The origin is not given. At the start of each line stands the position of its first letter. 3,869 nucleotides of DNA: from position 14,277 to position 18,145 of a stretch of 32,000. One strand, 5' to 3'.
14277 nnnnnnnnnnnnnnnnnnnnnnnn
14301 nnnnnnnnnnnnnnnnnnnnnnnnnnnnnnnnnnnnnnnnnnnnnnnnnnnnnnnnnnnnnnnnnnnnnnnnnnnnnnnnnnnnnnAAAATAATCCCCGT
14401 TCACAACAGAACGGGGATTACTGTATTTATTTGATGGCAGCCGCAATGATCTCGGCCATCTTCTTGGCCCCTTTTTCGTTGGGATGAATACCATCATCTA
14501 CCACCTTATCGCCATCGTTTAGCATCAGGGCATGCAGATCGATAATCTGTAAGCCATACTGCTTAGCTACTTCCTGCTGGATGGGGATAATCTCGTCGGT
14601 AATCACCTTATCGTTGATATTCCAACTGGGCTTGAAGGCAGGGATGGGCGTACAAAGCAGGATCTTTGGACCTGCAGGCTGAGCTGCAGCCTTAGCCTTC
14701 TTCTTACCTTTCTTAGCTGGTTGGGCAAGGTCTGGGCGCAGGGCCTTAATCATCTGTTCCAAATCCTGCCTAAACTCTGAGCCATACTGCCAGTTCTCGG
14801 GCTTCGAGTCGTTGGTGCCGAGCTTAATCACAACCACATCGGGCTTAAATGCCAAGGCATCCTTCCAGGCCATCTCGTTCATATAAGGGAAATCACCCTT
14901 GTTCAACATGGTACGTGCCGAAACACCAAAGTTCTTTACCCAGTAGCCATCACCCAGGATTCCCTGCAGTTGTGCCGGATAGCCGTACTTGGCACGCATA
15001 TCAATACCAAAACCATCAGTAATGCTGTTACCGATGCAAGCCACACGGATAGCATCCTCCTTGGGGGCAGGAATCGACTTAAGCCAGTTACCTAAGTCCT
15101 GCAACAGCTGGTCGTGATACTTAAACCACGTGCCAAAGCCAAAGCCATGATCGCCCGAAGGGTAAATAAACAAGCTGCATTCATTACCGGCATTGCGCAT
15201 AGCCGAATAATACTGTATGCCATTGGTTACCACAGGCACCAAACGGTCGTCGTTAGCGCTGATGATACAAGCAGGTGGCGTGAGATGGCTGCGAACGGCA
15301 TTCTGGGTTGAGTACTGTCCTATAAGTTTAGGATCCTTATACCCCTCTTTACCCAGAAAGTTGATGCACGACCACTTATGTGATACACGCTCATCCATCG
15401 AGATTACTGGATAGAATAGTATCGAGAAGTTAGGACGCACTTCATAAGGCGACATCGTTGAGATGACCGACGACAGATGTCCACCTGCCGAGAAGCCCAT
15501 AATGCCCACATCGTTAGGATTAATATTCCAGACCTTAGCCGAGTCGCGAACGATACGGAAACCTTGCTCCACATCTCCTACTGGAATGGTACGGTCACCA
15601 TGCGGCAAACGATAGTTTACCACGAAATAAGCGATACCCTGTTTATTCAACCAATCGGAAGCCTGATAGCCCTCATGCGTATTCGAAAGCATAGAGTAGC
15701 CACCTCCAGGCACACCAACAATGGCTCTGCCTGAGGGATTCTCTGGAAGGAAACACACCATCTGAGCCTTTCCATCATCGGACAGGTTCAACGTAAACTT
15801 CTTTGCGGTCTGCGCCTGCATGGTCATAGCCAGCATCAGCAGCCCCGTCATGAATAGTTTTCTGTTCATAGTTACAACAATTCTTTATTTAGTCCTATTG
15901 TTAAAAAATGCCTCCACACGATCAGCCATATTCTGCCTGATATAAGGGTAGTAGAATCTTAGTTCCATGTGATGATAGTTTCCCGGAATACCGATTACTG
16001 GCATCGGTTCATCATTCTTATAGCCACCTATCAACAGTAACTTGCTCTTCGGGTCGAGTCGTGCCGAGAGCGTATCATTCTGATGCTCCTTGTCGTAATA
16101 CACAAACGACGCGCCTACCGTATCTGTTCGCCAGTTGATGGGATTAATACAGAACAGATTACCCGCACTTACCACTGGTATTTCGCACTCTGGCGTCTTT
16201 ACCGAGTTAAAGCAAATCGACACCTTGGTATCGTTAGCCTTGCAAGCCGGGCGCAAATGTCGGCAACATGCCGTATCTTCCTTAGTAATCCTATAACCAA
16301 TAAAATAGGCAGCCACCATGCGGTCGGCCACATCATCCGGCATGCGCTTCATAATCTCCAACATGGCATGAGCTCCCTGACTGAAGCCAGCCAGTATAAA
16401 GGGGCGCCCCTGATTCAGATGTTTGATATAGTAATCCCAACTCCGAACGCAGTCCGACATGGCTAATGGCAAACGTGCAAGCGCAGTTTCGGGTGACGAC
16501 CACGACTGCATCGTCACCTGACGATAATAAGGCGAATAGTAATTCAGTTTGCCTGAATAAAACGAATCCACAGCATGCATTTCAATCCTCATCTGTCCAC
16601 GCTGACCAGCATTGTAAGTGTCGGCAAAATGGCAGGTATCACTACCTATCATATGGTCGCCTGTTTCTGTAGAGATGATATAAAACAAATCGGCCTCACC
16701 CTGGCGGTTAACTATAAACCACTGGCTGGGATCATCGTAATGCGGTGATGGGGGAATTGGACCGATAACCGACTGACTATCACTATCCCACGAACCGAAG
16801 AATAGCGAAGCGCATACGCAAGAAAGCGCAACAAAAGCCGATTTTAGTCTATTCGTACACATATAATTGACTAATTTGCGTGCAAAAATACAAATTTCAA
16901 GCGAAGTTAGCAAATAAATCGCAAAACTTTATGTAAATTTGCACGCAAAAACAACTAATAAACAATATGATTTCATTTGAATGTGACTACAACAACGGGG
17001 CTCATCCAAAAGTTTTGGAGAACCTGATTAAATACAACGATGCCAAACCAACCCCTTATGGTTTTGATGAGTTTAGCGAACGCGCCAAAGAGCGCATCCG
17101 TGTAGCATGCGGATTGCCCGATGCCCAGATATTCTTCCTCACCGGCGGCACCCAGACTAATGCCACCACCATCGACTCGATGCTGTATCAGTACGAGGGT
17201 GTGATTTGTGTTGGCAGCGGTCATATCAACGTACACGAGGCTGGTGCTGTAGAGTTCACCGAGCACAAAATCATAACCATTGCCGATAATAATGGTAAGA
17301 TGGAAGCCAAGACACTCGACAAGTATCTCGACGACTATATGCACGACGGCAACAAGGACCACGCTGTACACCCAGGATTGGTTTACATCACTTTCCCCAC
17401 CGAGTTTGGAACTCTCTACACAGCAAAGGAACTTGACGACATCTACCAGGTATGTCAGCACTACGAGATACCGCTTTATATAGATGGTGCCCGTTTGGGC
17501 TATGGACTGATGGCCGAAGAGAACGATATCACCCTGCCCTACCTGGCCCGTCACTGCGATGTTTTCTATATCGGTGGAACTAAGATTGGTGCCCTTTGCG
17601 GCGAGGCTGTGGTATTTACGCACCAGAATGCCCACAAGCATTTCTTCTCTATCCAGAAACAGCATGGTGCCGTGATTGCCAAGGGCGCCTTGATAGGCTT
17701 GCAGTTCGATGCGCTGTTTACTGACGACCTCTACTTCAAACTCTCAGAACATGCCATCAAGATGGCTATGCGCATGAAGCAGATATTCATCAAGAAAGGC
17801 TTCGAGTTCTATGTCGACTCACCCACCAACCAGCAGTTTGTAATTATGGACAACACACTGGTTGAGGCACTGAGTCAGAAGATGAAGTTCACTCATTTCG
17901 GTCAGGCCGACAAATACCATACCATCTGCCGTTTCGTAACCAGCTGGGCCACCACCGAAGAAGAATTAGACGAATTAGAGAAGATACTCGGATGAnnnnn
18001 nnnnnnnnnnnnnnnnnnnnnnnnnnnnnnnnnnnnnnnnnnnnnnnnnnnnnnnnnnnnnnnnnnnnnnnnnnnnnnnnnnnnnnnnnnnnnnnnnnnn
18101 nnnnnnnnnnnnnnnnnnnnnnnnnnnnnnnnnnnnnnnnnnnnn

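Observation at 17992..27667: Two-gene module present three times: polytopic membrane/helical-repeat protein plus CxxCH beta-propeller lipoprotein, with no function I can assign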

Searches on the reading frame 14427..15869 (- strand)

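Call 9: search_protein_families(library=pfam, proteins=[window:14427-15869:-], max_evalue=0.001)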
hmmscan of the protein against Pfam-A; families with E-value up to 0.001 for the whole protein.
window:14427-15869:- (480 aa): 5 families
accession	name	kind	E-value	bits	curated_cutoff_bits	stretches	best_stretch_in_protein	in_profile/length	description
PF13472.12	Lipase_GDSL_2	-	2.9e-26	93.5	32.9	1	278-469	1-177/178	GDSL-like Lipase/Acylhydrolase family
PF00657.28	Lipase_GDSL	-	1.9e-16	61.3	23.6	1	276-475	1-208/208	GDSL-like Lipase/Acylhydrolase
PF20434.5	BD-FAE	-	1.3e-15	58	26.8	1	48-213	14-205/215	BD-FAE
PF07859.19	Abhydrolase_3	-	1.7e-12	48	25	1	55-243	6-208/210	alpha/beta hydrolase fold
PF00326.27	Peptidase_S9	-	1.5e-08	34.8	22.6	1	111-246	56-192/213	Prolyl oligopeptidase family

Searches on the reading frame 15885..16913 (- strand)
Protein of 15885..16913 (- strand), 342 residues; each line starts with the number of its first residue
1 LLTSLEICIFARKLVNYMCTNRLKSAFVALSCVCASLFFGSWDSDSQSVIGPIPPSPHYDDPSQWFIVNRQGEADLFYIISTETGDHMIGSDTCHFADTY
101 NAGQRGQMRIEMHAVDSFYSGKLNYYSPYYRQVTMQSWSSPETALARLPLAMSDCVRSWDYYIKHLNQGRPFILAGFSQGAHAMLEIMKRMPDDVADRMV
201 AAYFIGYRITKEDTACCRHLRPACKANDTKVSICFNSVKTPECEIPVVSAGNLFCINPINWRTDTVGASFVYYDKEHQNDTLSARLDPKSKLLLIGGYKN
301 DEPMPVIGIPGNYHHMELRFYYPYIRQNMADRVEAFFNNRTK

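Call 9: search_protein_families(library=pfam, proteins=[window:15885-16913:-], max_evalue=0.001)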
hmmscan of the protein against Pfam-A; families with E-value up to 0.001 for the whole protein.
window:15885-16913:- (342 aa): 2 families
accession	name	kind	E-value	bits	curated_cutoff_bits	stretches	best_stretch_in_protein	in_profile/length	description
PF11288.14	DUF3089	-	1.1e-40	139.9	23.4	1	74-264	1-207/207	Protein of unknown function (DUF3089)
PF01083.28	Cutinase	-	0.00014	22.3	25.9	1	173-229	82-143/173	Cutinase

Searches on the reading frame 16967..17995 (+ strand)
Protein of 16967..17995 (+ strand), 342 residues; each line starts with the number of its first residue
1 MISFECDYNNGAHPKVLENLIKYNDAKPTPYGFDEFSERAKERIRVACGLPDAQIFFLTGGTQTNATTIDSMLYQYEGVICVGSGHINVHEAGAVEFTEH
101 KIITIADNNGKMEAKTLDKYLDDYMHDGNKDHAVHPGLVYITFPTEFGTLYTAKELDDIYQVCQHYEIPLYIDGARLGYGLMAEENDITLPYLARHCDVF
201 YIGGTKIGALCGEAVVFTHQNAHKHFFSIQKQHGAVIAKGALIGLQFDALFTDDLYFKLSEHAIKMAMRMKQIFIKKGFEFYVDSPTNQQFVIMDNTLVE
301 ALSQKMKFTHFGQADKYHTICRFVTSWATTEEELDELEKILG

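Call 9: search_protein_families(library=pfam, proteins=[window:16967-17995:+], max_evalue=0.001)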
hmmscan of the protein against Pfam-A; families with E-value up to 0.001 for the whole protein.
window:16967-17995:+ (342 aa): 2 families
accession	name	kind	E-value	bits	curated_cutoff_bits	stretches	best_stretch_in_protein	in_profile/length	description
PF01212.27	Beta_elim_lyase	-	1.3e-20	74.4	27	1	31-237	28-230/288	Beta-eliminating lyase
PF00155.27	Aminotran_1_2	-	0.00045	20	19.7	0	148-306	160-322/361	Aminotransferase class I and II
